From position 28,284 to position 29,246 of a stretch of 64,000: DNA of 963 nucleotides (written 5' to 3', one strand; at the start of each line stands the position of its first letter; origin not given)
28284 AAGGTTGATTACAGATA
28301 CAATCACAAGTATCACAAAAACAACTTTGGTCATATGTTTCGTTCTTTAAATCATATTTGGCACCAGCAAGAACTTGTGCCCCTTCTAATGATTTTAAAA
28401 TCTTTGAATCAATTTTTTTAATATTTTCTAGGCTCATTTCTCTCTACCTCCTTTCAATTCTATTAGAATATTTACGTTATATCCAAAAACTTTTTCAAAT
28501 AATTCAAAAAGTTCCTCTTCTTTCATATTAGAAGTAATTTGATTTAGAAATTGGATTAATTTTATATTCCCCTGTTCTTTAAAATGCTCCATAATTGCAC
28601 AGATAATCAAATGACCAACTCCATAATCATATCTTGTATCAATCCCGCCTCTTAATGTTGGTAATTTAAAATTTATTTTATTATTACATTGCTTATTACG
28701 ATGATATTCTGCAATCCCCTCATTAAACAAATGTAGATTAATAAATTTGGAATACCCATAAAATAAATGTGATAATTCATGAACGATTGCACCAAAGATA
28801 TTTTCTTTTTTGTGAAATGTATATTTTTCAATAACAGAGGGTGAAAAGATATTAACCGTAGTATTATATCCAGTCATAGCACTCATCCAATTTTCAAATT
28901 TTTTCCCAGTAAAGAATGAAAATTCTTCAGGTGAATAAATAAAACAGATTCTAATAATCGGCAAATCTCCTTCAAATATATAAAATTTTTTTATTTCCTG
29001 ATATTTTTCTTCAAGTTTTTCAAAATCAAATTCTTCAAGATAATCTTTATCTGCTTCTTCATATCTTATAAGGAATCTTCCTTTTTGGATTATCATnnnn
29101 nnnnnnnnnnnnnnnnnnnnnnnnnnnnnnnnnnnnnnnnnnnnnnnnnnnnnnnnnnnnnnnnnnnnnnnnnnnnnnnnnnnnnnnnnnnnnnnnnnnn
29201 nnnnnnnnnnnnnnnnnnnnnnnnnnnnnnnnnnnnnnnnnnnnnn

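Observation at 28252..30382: Candidate archaeal RiPP system: radical-SAM/SPASM maturase, HExxH peptidase and a 7-Cys 61-aa peptide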

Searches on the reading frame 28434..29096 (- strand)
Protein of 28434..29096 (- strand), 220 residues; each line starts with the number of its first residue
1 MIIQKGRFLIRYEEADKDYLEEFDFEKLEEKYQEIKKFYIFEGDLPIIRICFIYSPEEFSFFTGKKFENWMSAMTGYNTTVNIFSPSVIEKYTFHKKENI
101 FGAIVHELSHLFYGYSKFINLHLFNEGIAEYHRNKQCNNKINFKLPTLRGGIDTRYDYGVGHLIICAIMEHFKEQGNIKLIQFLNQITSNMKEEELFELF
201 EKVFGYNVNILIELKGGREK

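Call 3: search_protein_families(library=pfam, proteins=[window:28434-29096:-], max_evalue=1)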
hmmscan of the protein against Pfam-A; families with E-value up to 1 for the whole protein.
window:28434-29096:- (220 aa): 4 families
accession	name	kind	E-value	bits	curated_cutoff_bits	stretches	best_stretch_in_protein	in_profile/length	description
PF04450.18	BSP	-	0.0011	19.3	23.8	1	83-149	83-151/207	Peptidase of plants and bacteria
PF14203.11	TTRAP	-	0.023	15.3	27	1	168-203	8-43/62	Putative transposon-transfer assisting protein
PF01433.26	Peptidase_M1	-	0.044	13.8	27.7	1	58-139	33-109/218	Peptidase family M1 domain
PF00076.28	RRM_1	-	0.12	12.7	20.7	1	183-210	2-28/70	RNA recognition motif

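Call 4: search_protein_families(library=ncbifam, proteins=[window:28434-29096:-], max_evalue=1)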
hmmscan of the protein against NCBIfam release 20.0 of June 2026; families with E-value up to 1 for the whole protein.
window:28434-29096:- (220 aa): 1 family
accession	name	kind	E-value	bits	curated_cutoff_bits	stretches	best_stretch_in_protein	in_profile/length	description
TIGR03296.1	M6dom_TIGR03296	domain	0.11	12.3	110.8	1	50-112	109-178/286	M6 family metalloprotease domain-containing protein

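Call 29: find_homologous_proteins(query=window:28434-29096:-, max_evalue=0.01)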
Query window:28434-29096:- (220 aa): 35 proteins with E <= 0.01 among 194 candidates.
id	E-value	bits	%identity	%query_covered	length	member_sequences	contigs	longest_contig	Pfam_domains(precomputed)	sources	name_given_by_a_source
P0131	1.2e-142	491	100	100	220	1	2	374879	-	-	-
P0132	2.6e-109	382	77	100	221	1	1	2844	-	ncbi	-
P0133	1.0e-102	361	73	99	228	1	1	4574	-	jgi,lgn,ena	-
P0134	3.1e-100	353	71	99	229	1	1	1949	-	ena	-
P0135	1.5e-98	347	71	100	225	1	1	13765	-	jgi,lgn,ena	-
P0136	1.3e-97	344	70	100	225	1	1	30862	-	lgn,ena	-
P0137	1.7e-97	344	68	100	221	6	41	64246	-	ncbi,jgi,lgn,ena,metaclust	metaclust:\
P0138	1.0e-96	341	70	100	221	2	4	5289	-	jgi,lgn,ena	-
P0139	2.2e-96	340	68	99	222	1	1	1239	-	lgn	-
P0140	4.0e-96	339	68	100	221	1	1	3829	-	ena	-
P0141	7.1e-94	332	67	100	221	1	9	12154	-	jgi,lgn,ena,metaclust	metaclust:\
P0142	2.4e-93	330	67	100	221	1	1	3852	-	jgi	-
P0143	3.7e-93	330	69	100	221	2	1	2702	-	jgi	-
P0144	9.8e-93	328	66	100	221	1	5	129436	-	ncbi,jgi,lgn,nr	ncbi:hypothetical protein GYA25_00345 [Candidatus Woesearchaeota archaeon]|jgi:hypothetical protein|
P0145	1.3e-92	328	67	99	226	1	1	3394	-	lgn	-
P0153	6.3e-90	319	64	99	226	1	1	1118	PF04450.19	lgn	-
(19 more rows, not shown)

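Call 34: search_solved_structures(query=A4, max_evalue=10)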
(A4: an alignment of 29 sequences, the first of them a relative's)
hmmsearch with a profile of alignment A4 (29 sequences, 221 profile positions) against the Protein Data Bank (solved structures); distinct sequences matched with E-value up to 10: 33.
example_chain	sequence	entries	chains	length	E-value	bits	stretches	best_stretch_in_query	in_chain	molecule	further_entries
6buy_A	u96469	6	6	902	0.0084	19.2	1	82-134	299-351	Aminopeptidase N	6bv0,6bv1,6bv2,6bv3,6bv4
4nz8_A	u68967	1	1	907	0.0085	19.2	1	82-134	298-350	Aminopeptidase N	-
4hom_A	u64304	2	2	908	0.0085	19.2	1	82-134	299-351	Aminopeptidase N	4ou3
4fke_A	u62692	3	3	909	0.0086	19.2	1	82-134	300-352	Aminopeptidase N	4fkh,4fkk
7vpp_A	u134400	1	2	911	0.0087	19.2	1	82-134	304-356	Aminopeptidase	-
5z65_A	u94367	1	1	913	0.0087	19.2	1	82-134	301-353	Aminopeptidase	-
5lds_A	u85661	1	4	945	0.0095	19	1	82-134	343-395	Aminopeptidase N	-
5lg6_A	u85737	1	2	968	0.0096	19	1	82-134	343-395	Aminopeptidase N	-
4f5c_A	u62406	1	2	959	0.0097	19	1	82-134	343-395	Aminopeptidase N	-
9uep_C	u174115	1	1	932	0.028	17.5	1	97-135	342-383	Aminopeptidase N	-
8jkt_A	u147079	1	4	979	0.029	17.4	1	97-135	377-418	Aminopeptidase N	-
7u0l_A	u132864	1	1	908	0.037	17.1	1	94-134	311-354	Aminopeptidase N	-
8yzi_B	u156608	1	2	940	0.041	17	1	94-134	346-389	Aminopeptidase N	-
8z27_b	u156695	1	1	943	0.041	17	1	94-134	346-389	Aminopeptidase N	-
9daz_A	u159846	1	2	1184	0.047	16.8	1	97-135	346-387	Aminopeptidase N,Immunoglobulin gamma-1 heavy chain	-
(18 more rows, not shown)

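Call 46: predict_structure(alignment_id=A4)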
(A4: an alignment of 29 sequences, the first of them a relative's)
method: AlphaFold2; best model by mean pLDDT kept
length: 220 residues; sequences in the alignment: 29
mean_pLDDT: 94.6   pTM: 0.91
mean pLDDT of the five models: 94.6, 94.2, 93.6, 93.1, 92.1
residues with pLDDT >= 90: 193; 70-90: 26; 50-70: 1; < 50: 0
segments of 3 or more residues with pLDDT < 50: none
pLDDT, mean of each block of 10 residues (from residue 1): 97 97 98 98 96 96 88 87 97 95 98 95 96 94 92 87 97 97 96 97 97 86
secondary structure, 60 per line:
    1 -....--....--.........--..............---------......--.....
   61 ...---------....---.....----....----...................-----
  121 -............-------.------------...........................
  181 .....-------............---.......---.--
elements in order: E2-5 E8-11 H14-22 H25-38 E48-53 H56-63 E73-76 E80-84 H89-92 H97-115 H122-133 H154-185 H193-204 H208-214

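Call 51: fold_search(model_id=the predicted structure, library=pdb)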
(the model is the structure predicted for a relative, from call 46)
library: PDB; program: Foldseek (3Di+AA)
matches with E <= 10: 145; with E <= 0.001: 3
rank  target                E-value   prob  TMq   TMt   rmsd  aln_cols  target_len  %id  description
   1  1z1w                  5.8e-04  1.00  0.53  0.18   7.3       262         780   14  Crystal structures of the tricorn interacting facor F3 from Thermoplasma acidophilum, a zinc aminopeptidase in three dif (released 2005-05-31)
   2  7zoc                  6.9e-04  1.00  0.45  0.29   9.2       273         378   14  Crystal structure of the peptidase domain of collagenase H from Clostridium histolyticum in complex with N-aryl-2-alkylm (released 2023-05-10)
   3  7zbv                  6.9e-04  1.00  0.48  0.30   8.6       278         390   16  Crystal structure of the peptidase domain of collagenase G from Clostridium histolyticum in complex with a diphosphonate (released 2022-11-09)
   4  2y50                  1.7e-03  1.00  0.53  0.21   6.7       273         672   16  Crystal Structure of Collagenase G from Clostridium histolyticum at 2. 80 Angstrom Resolution (released 2011-09-28)
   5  4ar1                  2.2e-03  0.98  0.38  0.25  10.7       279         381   14  Crystal Structure of the Peptidase Domain of Collagenase H from Clostridium histolyticum at 2.01 Angstrom resolution. (released 2013-06-05)
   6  6ydx_A                2.4e-03  1.00  0.53  0.17   6.9       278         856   10  Insulin-regulated aminopeptidase complexed with a macrocyclic peptidic inhibitor (released 2020-07-22)
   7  5ab2_B                2.7e-03  1.00  0.53  0.16   6.3       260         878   12  Crystal structure of aminopeptidase ERAP2 with ligand (released 2015-09-30)
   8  3mdj_A                3.4e-03  1.00  0.53  0.17   8.8       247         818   14  ER Aminopeptidase, ERAP1, Bound to the Zinc Aminopeptidase Inhibitor, Bestatin (released 2011-03-30)
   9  3mdj_B                3.6e-03  1.00  0.49  0.16   8.8       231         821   15  ER Aminopeptidase, ERAP1, Bound to the Zinc Aminopeptidase Inhibitor, Bestatin (released 2011-03-30)
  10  8cgw_A                4.1e-03  1.00  0.51  0.16   6.6       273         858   11  Insulin-regulated aminopeptidase (IRAP) in complex with an allosteric benzopyran-based inhibitor (released 2024-01-31)
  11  5mj6_A                4.6e-03  1.00  0.53  0.16   6.6       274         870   10  Ligand-induced conformational change of Insulin-regulated aminopeptidase: insights on catalytic mechanism and active s (released 2017-04-05)
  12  8cgw_B                4.6e-03  1.00  0.51  0.16   7.2       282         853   11  Insulin-regulated aminopeptidase (IRAP) in complex with an allosteric benzopyran-based inhibitor (released 2024-01-31)
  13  8z27_b                4.8e-03  1.00  0.52  0.16   6.6       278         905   11  The structure of TGEV RBD and dog APN complex (released 2024-12-11)
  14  7p7p_B                5.8e-03  1.00  0.51  0.16   7.6       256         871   13  Crystal structure of ERAP2 aminopeptidase in complex with phosphinic pseudotripeptide((1R)-1-Amino-3-phenylpropyl){(2S (released 2022-01-26)
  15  6mgq_B                6.8e-03  1.00  0.54  0.17   6.1       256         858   14  ERAP1 in the open conformation bound to 10mer phosphinic inhibitor DG014 (released 2019-12-18)
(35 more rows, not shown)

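Call 87: search_protein_representatives(alignment_id=A4)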
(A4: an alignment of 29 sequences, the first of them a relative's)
Query: 29 sequences, 221 profile positions. Proteins with E-value up to 0.001 (for the whole library): 388; up to 1e-10: 130; up to 1e-30: 24. The best 150 are listed.
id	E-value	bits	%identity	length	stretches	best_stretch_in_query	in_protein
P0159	2.2e-94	331.8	-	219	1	1-220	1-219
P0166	1.2e-85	303.2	-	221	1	1-219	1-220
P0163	1.0e-83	296.9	-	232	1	1-220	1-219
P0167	3.5e-73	262.4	-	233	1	1-220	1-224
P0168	2.0e-67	243.6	-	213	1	10-219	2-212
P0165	2.1e-63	230.5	-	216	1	1-214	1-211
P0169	3.2e-62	226.6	-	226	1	1-221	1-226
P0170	4.1e-55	203.4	-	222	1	1-219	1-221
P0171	2.1e-54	201.1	-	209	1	1-209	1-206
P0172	5.2e-53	196.5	-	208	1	1-213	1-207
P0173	1.4e-51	191.8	-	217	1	1-219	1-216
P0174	2.2e-50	187.9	-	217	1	1-221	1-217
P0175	2.5e-47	177.9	-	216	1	1-220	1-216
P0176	3.8e-44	167.5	-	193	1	1-202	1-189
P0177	4.2e-43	164.1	-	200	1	1-205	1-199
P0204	7.1e-17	78.3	-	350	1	25-209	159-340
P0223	1.5e-14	70.7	-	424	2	25-209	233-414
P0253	1.2e-12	64.5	-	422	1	11-214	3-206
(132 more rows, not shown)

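Call 93: search_protein_families(library=padloc, proteins=[window:28434-29096:-], max_evalue=0.01)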
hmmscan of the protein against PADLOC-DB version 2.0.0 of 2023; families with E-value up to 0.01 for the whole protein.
window:28434-29096:- (220 aa): 0 families

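Call 94: search_protein_families(library=pfam, proteins=[P0204, P0223, P0253], max_evalue=0.01)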
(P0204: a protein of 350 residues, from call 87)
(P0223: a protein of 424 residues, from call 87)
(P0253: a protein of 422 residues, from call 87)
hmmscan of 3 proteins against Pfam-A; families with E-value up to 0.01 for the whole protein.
P0204 (350 aa): 3 families
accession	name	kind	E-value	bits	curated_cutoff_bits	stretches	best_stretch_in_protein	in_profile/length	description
PF13485.12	Peptidase_MA_2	-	1.6e-09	38.3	32.4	1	233-340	68-188/201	Peptidase MA superfamily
PF13302.13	Acetyltransf_3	-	0.00086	20.4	25.4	1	4-139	4-134/138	Acetyltransferase (GNAT) domain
PF00583.31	Acetyltransf_1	-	0.0041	17.8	20.7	0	54-136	30-110/116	Acetyltransferase (GNAT) family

P0223 (424 aa): 2 families
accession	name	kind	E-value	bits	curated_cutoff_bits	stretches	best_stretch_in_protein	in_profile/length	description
PF13485.12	Peptidase_MA_2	-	6.5e-07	29.8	32.4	0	132-184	121-173/201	Peptidase MA superfamily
PF04450.18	BSP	-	2.3e-05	24.7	23.8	1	300-416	97-201/207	Peptidase of plants and bacteria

P0253 (422 aa): 3 families
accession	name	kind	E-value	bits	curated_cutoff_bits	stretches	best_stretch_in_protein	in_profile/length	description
PF04450.18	BSP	-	9.9e-07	29.2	23.8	1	63-127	72-137/207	Peptidase of plants and bacteria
PF13485.12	Peptidase_MA_2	-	1.9e-06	28.2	32.4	1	95-181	74-171/201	Peptidase MA superfamily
PF10263.15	SprT-like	-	0.0022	18.3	25.6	0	55-102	24-72/108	SprT-like family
